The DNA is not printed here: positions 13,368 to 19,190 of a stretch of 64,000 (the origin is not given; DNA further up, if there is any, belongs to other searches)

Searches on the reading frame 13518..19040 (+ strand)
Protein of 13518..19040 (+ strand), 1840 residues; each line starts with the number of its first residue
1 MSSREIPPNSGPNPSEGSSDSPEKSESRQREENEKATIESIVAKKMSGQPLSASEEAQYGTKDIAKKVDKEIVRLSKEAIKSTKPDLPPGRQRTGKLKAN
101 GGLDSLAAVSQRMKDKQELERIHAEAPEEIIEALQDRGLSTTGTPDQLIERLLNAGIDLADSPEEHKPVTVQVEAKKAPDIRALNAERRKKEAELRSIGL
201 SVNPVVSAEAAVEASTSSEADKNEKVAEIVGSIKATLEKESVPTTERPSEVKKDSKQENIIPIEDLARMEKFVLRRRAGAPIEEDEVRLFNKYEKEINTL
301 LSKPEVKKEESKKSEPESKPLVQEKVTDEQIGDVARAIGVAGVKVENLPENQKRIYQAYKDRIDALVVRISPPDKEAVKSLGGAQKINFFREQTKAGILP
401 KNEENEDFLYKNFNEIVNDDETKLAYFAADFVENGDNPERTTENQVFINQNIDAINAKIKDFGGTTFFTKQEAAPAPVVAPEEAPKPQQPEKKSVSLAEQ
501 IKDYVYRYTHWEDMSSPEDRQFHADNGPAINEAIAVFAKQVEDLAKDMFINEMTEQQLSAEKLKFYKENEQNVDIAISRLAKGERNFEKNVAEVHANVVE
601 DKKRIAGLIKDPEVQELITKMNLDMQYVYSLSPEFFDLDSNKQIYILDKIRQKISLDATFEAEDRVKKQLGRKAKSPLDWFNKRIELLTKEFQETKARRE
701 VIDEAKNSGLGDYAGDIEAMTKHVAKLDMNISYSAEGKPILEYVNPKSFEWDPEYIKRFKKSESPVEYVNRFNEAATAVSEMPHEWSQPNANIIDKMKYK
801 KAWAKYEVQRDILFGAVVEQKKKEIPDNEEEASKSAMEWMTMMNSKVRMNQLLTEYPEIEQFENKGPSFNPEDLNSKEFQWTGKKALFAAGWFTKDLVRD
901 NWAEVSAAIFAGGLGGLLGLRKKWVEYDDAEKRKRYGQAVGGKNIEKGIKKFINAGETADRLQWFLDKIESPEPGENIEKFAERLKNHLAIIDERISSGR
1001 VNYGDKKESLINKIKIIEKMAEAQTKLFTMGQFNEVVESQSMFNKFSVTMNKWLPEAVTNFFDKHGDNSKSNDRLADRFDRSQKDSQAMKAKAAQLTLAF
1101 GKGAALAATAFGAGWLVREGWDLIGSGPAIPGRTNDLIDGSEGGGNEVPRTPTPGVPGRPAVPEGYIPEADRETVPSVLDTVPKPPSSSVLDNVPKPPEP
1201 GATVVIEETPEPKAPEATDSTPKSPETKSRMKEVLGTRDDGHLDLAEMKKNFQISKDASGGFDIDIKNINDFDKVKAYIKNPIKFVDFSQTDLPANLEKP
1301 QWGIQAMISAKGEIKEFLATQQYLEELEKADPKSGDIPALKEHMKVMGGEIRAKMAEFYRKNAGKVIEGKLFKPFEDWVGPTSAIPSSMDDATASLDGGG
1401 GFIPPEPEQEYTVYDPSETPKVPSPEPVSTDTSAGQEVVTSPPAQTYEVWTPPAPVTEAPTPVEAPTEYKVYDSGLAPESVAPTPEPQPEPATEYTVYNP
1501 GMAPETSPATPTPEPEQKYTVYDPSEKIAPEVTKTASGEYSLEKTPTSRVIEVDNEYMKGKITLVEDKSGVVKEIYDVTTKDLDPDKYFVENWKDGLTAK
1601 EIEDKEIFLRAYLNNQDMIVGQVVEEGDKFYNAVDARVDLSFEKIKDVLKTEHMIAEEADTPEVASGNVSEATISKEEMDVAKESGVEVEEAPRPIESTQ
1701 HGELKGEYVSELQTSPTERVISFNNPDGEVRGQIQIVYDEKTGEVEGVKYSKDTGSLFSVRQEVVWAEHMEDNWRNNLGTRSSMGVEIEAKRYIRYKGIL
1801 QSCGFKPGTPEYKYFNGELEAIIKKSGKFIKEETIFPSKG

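Call 5: search_protein_families(library=pfam, max_evalue=0.01, proteins=[window:13518-19040:+])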
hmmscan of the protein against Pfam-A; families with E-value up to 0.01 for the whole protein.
window:13518-19040:+ (1840 aa): 1 family
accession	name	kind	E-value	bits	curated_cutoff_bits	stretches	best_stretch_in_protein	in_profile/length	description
PF02037.33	SAP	-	0.0024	17.9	23.9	0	129-155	9-35/37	SAP domain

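Call 55: search_protein_families(library=ncbifam, max_evalue=0.001, proteins=[window:13518-19040:+])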
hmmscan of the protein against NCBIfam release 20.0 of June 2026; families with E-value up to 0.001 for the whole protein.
window:13518-19040:+ (1840 aa): 0 families
